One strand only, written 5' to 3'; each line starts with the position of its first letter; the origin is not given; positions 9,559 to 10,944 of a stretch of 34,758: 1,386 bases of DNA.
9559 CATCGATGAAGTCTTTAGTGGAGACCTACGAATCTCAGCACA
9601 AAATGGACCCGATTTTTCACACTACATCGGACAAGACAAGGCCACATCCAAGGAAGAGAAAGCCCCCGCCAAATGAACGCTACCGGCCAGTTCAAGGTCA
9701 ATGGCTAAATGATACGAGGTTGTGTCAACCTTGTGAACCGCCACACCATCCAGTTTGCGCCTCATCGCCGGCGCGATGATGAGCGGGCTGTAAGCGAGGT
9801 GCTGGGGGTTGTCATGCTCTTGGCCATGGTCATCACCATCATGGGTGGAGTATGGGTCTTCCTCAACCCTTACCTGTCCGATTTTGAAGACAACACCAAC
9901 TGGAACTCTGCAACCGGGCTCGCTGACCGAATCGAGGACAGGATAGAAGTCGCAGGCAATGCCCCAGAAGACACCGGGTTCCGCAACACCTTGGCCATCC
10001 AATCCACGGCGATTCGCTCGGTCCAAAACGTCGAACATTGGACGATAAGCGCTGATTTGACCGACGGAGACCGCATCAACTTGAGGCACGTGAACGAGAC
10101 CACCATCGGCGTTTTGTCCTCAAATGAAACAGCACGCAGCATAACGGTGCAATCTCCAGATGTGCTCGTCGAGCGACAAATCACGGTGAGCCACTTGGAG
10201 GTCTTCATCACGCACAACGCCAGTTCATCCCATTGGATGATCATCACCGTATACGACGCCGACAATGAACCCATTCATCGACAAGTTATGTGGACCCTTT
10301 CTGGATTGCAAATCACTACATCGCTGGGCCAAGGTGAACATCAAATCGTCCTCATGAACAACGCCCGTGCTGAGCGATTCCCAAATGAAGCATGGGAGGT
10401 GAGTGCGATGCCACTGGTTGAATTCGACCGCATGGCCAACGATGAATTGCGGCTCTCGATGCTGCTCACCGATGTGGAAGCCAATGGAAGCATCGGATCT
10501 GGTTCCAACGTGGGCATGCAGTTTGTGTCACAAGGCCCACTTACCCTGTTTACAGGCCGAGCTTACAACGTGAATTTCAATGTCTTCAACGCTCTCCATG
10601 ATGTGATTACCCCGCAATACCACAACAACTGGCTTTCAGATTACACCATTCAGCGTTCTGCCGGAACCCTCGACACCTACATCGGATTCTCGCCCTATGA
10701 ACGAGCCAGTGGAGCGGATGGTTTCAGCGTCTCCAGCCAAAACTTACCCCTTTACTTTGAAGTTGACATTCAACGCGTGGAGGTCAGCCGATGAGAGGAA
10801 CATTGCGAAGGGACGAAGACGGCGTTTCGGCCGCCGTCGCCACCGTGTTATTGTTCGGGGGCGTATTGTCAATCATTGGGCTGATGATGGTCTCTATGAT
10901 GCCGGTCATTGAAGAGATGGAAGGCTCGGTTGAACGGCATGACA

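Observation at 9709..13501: Orphan operon of three translationally coupled class III signal peptide (pilin-like) proteins of 361, 744 and 159 aa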

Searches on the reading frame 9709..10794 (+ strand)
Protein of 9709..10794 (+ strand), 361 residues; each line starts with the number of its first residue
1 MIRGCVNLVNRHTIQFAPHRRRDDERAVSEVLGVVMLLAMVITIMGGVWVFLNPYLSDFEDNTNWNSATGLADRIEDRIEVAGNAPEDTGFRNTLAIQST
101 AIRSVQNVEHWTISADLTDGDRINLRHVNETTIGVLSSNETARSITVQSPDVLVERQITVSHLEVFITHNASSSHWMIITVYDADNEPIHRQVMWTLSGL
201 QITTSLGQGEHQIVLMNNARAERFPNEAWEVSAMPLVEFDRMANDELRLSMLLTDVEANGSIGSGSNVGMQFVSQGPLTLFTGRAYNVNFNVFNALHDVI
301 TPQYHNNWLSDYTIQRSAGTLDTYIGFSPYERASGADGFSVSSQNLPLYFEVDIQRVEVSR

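Call 7: search_protein_families(library=pfam, proteins=[window:9709-10794:+], max_evalue=0.1)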
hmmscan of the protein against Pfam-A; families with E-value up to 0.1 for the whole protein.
window:9709-10794:+ (361 aa): 3 families
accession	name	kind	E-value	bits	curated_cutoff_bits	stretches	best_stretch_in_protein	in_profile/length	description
PF23960.2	DUF7289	-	8.6e-06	25.9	27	1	26-79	1-58/238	Family of unknown function (DUF7289)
PF07790.16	Pilin_N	-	0.0014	19.9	25.2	1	26-53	1-28/78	Archaeal Type IV pilin, N-terminal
PF23928.1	DUF7266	-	0.0028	17.8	27.6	1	24-132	2-104/145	Family of unknown function (DUF7266)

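Call 8: search_protein_families(library=ncbifam, proteins=[window:9709-10794:+], max_evalue=0.1)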
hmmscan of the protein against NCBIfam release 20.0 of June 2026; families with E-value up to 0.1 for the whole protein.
window:9709-10794:+ (361 aa): 2 families
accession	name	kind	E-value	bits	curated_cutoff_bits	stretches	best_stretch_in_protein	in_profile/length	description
TIGR02537.2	arch_flag_Nterm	domain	0.0062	16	20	1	24-43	1-20/33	archaellin/type IV pilin N-terminal domain-containing protein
NF046073.1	UpsA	equivalog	0.086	13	130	0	26-67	2-43/136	pilin subunit UpsA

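Call 13: find_homologous_proteins(query=window:9709-10794:+)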
Query window:9709-10794:+ (361 aa): 208 proteins with E <= 0.001 among 3130 candidates; the best 120 are listed.
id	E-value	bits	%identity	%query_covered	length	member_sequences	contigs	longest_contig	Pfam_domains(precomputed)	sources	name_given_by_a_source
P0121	1.1e-229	779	95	100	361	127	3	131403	PF23960.3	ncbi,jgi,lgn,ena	jgi:flagellin-like protein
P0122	1.4e-208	710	86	100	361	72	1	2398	-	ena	-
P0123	2.1e-206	703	86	100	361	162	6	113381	PF23960.3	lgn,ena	-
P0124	4.1e-206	702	86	100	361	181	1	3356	PF23960.3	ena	-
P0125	4.2e-206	702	86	100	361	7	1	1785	PF23960.3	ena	-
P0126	5.4e-206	701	86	100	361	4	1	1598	PF23960.3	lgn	-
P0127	9.0e-206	701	85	100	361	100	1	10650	PF23960.3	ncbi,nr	ncbi:MAG: hypothetical protein VX996_04205 [Candidatus Thermoplasmatota archaeon]|nr:hypothetical pr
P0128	1.1e-204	697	86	100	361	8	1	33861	PF23960.3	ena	-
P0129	4.4e-200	682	85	100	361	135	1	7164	PF23960.3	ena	-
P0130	3.3e-194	663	86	94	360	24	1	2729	PF23960.3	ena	-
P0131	6.4e-191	652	80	100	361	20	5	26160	PF23960.3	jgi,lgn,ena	jgi:flagellin-like protein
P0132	1.0e-190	651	80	100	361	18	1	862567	PF23960.3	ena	-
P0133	1.3e-190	651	80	100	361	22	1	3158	PF23960.3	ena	-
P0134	1.6e-189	647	80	100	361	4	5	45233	PF23960.3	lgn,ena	-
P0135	2.0e-189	647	80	100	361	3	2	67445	PF23960.3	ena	-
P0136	3.2e-189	646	80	100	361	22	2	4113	PF23960.3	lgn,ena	-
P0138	1.1e-187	641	78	100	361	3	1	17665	PF23960.3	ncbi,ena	-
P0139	1.0e-186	638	78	100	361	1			PF23960.3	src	-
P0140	1.6e-186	637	78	100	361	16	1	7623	PF23960.3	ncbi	-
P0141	9.7e-186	635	78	100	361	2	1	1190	PF23960.3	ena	-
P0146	2.5e-184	630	77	100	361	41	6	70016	PF23960.3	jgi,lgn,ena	-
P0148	9.0e-175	599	75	98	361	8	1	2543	PF23960.3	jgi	-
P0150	8.9e-172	589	76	94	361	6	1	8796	PF23960.3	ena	-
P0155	5.0e-167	573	72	93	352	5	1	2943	PF23960.3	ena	-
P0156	8.0e-167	573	73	93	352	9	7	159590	PF23960.3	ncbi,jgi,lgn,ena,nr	ncbi:MAG: hypothetical protein DWC07_00810 [Candidatus Poseidoniales archaeon]|nr:MAG: hypothetical 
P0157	1.3e-166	572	71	97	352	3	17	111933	PF23960.3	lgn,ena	-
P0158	5.4e-163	560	71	95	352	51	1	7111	PF23960.3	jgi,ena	-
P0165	4.3e-142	491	60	100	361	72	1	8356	PF23960.3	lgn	-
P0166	9.6e-142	490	60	100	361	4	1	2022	PF23960.3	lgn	-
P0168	4.3e-140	485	59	100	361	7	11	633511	PF23960.3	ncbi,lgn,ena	-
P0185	7.2e-135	468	58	100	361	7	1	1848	PF23960.3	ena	-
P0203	6.2e-126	438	81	70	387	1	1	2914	PF00263.27,PF23960.3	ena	-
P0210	4.3e-117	409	53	94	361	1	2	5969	PF23960.3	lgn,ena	-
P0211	6.7e-117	409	52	94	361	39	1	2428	PF23960.3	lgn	-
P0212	1.4e-116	407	53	94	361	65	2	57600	PF23960.3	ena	-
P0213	2.5e-116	407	52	94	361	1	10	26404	PF23960.3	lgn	-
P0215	6.6e-116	405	52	94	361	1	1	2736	PF23960.3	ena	-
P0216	6.7e-116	405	52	94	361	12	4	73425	PF23960.3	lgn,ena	-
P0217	1.3e-115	404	52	94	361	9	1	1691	PF23960.3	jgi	-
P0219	2.7e-112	393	51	94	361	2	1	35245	PF23960.3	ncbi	-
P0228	5.9e-109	382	51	94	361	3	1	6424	PF23960.3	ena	-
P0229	6.2e-109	382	51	94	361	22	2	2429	PF23960.3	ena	-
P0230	7.5e-109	382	48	98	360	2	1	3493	PF23960.3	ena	-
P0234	1.8e-108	381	49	94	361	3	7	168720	PF23960.3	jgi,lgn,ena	jgi:flagellin-like protein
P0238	1.4e-107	378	50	94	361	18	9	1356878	PF23960.3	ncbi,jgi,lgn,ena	-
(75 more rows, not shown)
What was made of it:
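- Closest known: Haloarchaeal pilin-like families DUF7289. Same: Many P1 orthologues carry a precomputed PF23960 hit (call 13).
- Closest known: ArlF/ArlG. Same: One P1 orthologue is named 'FlaG/FlaF family flagellin' by JGI (call 13).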

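Call 36: search_solved_structures(query=A2, max_evalue=1)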
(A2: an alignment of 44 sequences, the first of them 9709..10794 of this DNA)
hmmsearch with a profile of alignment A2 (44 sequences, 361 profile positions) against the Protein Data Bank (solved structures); distinct sequences matched with E-value up to 1: 3.
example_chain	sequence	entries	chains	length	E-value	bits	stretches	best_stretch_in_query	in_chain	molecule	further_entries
8gi2_A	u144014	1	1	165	0.2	13.6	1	21-43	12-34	Natrinema pilin, PilA2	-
1lu4_A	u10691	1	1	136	0.48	12.4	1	274-321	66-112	SOLUBLE SECRETED ANTIGEN MPT53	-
7ase_C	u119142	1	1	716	0.89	11.5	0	104-192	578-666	Eukaryotic translation initiation factor 3 subunit 8, putative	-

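Call 50: predict_structure(alignment_id=A2)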
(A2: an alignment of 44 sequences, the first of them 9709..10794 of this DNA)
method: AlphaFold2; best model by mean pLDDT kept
length: 361 residues; sequences in the alignment: 44
mean_pLDDT: 78.5   pTM: 0.73
mean pLDDT of the five models: 78.5, 74.3, 69.4, 69.3, 64.4
residues with pLDDT >= 90: 114; 70-90: 166; 50-70: 30; < 50: 51
segments of 3 or more residues with pLDDT < 50: 1-29, 46-62, 332-336
pLDDT, mean of each block of 10 residues (from residue 1): 32 35 45 60 49 41 67 85 85 75 88 91 87 90 92 90 89 85 94 93 82 89 89 90 89 88 75 89 92 88 88 75 79 61 88 92 83
secondary structure, 60 per line:
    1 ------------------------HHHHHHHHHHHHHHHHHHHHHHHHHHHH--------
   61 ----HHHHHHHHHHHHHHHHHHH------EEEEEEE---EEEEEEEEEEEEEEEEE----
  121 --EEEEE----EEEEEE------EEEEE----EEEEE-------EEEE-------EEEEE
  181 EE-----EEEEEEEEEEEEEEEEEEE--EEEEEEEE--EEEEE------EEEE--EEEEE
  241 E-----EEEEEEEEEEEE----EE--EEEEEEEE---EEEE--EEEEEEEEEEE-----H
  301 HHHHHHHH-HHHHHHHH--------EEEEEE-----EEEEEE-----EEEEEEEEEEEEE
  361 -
elements in order: H25-52 H65-83 E90-96 E100-116 E123-127 E132-137 E144-148 E153-157 E165-168 E176-182 E188-206 E209-216 E219-223 E230-233 E236-241 E247-258 E267-274 E278-281 E284-294 H300-308 H310-317 E326-331 E337-342 E348-360
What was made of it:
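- On Archaeal type IV pilin-like proteins (class III signal peptide substrates): AF2 P1 has helix 25-52, helix 65-83 and Ig-like sandwiches (call 50).
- P1: helix 25-52, then Ig-like sandwiches (call 50).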

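Call 54: fold_search(model_id=the predicted structure, library=pdb)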
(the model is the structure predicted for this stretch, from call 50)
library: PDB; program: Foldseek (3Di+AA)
matches with E <= 10: 1053; with E <= 0.001: 0
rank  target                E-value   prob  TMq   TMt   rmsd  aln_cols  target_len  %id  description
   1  8bl3                  6.3e-03  0.63  0.12  0.26  17.7       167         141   11  De novo single-chain immunoglobulin dimer scIg12 (released 2023-10-04)
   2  8gl6_D                1.6e-02  1.00  0.17  0.64   3.6        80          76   21  The Type 9 Secretion System in vitro assembled, RemA-CTD substrate bound complex (released 2024-01-31)
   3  8bl6                  2.0e-02  0.72  0.14  0.31  16.9       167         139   10  De novo single-chain immunoglobulin dimer scIg12+EF3a (released 2023-10-04)
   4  8gl8_D                2.1e-02  1.00  0.18  0.67   3.3        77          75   16  The Type 9 Secretion System Extended Translocon - SprA-PorV-PPI-RemZ-SkpA-SprE complex (released 2024-01-31)
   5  7crg_B                2.3e-02  0.90  0.16  0.39  11.5       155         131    8  Beta-strand-mediated dimeric formation of the extended Ig-like domains of human lamin A/C (released 2021-08-25)
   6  7fbi_A                2.3e-02  0.07  0.10  0.07  30.3       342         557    7  Cryo-EM structure of EBV gB in complex with nAbs 3A3 and 3A5 (released 2022-07-13)
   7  7skn_B                2.4e-02  1.00  0.17  0.65   3.1        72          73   17  De novo synthetic protein DIG8-CC (tetragonal space group) (released 2022-10-12)
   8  7yvd_C                2.4e-02  0.91  0.16  0.40  11.0       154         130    8  The crystal structure of the progerin C-terminal peptide and the Ig-like domain of lamin A/C (released 2023-08-30)
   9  5u1u                  2.7e-02  0.04  0.08  0.09  21.4       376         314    7  Crystal structure of the ATP-gated P2X7 ion channel bound to allosteric antagonist A740003 (released 2017-01-11)
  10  9dur_C                3.2e-02  0.38  0.12  0.26  17.5       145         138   11  Cryo-EM Structure of CRBN:dHTC1:ENL YEATS (released 2025-11-19)
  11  7crg_A                3.4e-02  0.87  0.16  0.38  10.9       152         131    8  Beta-strand-mediated dimeric formation of the extended Ig-like domains of human lamin A/C (released 2021-08-25)
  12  5u1l                  3.4e-02  0.03  0.08  0.09  22.6       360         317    7  Crystal structure of the ATP-gated P2X7 ion channel in the closed, apo state (released 2017-01-04)
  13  5u1v_A                3.4e-02  0.03  0.08  0.08  20.1       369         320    6  Crystal structure of the ATP-gated P2X7 ion channel bound to allosteric antagonist A804598 (released 2017-01-11)
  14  5vnb_A                3.6e-02  0.44  0.12  0.26  15.9       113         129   13  YEATS in complex with histone H3 (released 2018-09-05)
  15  3umn_A                3.8e-02  0.96  0.17  0.45  15.2       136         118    7  Crystal Structure of Lamin-B1 (released 2011-11-30)
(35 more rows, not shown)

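Call 63: search_protein_families(library=pfam, alignment_id=A2, max_evalue=0.1)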
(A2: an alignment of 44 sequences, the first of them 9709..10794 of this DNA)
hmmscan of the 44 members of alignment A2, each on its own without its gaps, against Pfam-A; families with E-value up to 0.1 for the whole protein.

A. member 1, window:9709-10794:+ (361 aa): 3 families
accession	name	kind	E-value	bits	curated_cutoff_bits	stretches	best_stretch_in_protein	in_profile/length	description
PF23960.2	DUF7289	-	8.6e-06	25.9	27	1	26-79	1-58/238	Family of unknown function (DUF7289)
PF07790.16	Pilin_N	-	0.0014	19.9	25.2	1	26-53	1-28/78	Archaeal Type IV pilin, N-terminal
PF23928.1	DUF7266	-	0.0028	17.8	27.6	1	24-132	2-104/145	Family of unknown function (DUF7266)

B. families by the number of members that match (of 44 scanned): 17 families
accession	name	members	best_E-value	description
PF23960.2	DUF7289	44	1.2e-06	Family of unknown function (DUF7289)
PF07790.16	Pilin_N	44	0.0001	Archaeal Type IV pilin, N-terminal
PF23928.1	DUF7266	15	0.0028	Family of unknown function (DUF7266)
PF03779.20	SPW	9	0.061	SPW repeat domain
PF17231.7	DUF5305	8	0.016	Family of unknown function (DUF5305)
PF14275.11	DUF4362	4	0.0041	Domain of unknown function (DUF4362)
PF11444.14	DUF2895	4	0.011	Protein of unknown function (DUF2895)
PF17996.7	CE2_N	2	0.025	Carbohydrate esterase 2 N-terminal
PF00324.27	AA_permease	2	0.032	Amino acid permease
PF05977.19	MFS_3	1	0.015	Transmembrane secretion effector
PF19348.4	DUF5926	1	0.016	Family of unknown function (DUF5926)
PF05091.18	eIF-3_zeta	1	0.028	Eukaryotic translation initiation factor 3 subunit 7 (eIF-3)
PF06686.16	SpoIIIAC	1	0.073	Stage III sporulation protein AC/AD protein family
PF23952.1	LRR_EndoS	1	0.075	Endo-beta-N-acetylglucosaminidase EndoS LRR domain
PF11589.14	DUF3244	1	0.078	Domain of unknown function (DUF3244)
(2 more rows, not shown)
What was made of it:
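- All 44 P1 orthologues hit Pilin_N (call 63).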

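Call 68: search_solved_structures(query=A2, max_evalue=0.5, show_alignments=1)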
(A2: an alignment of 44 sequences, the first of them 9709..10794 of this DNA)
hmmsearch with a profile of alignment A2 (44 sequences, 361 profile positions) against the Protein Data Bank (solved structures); distinct sequences matched with E-value up to 0.5: 2.
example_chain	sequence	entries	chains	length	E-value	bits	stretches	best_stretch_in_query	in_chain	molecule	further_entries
8gi2_A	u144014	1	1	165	0.2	13.6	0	21-43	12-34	Natrinema pilin, PilA2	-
1lu4_A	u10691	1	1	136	0.48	12.4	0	274-321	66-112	SOLUBLE SECRETED ANTIGEN MPT53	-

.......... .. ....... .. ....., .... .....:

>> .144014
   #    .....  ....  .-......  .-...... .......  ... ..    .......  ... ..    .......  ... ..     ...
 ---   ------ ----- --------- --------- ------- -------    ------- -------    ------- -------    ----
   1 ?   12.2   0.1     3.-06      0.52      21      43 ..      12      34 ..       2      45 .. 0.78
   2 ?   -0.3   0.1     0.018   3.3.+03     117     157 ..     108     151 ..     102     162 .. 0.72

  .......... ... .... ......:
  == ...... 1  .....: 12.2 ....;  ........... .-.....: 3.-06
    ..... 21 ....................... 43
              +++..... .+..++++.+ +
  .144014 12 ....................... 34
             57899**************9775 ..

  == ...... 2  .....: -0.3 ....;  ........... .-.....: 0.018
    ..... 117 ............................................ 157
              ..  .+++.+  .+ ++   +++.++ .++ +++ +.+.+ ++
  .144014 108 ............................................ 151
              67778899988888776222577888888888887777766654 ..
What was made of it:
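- Closest known: Archaeal type IV pilins with the Pilin_N / TIGR02537 N-terminal domain. Same: P1's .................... aligns with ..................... of 8gi2 (call 68).
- The P1 profile aligns to the solved Natrinema pilin PilA2 N-terminus (call 68). The motif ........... matches the solved haloarchaeal pilin 8gi2 (call 68).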

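Call 79: search_protein_families(library=padloc, proteins=[window:9709-10794:+], max_evalue=0.001)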
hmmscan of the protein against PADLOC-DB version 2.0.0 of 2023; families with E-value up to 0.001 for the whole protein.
window:9709-10794:+ (361 aa): 0 families

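Call 90: search_protein_families(library=ncbifam, alignment_id=A2, max_evalue=1)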
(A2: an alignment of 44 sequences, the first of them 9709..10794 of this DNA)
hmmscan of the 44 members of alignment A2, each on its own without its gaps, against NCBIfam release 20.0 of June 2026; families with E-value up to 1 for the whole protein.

A. member 1, window:9709-10794:+ (361 aa): 2 families
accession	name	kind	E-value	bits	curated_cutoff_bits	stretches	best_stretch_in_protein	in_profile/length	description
TIGR02537.2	arch_flag_Nterm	domain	0.0062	16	20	1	24-43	1-20/33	archaellin/type IV pilin N-terminal domain-containing protein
NF046073.1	UpsA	equivalog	0.086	13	130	1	26-67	2-43/136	pilin subunit UpsA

B. families by the number of members that match (of 44 scanned): 12 families
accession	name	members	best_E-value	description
TIGR02537.2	arch_flag_Nterm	38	0.00037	archaellin/type IV pilin N-terminal domain-containing protein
NF046073.1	UpsA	21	0.0037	pilin subunit UpsA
TIGR04183.1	Por_Secre_tail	3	0.028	T9SS type A sorting domain-containing protein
NF049892.1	AlphdgalacturondseBT4155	1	0.011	alpha-d-galacturonidase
NF003090.0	PRK04017.1-1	1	0.017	hypothetical protein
NF001452.0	PRK00311.1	1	0.017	3-methyl-2-oxobutanoate hydroxymethyltransferase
TIGR01965.1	VCBS_repeat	1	0.018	VCBS domain-containing protein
TIGR01956.2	NusG_myco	1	0.055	transcription termination/antitermination protein NusG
NF003093.0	PRK04017.1-4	1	0.071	hypothetical protein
TIGR00929.1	VirB4_CagE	1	0.074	VirB4 family type IV secretion/conjugal transfer ATPase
TIGR00379.1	cobB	1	0.1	cobyrinic/hydrogenobyrinic acid a,c-diamide synthase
NF050825.1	TCSRespRegRv3143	1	0.13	Rv3143 family two-component system response regulator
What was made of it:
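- On Archaeal type IV pilin-like proteins (class III signal peptide substrates): Family-wide, 44 of 44 P1 orthologues hit Pilin_N at E<=0.1 (best 1e-4) and 38 of 44 hit TIGR02537 (best 3.7e-4) (calls 63, 90).
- P1 family: 44 of 44 to Pilin_N and DUF7289, 38 of 44 to TIGR02537, 21 of 44 to UpsA (calls 63, 90).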
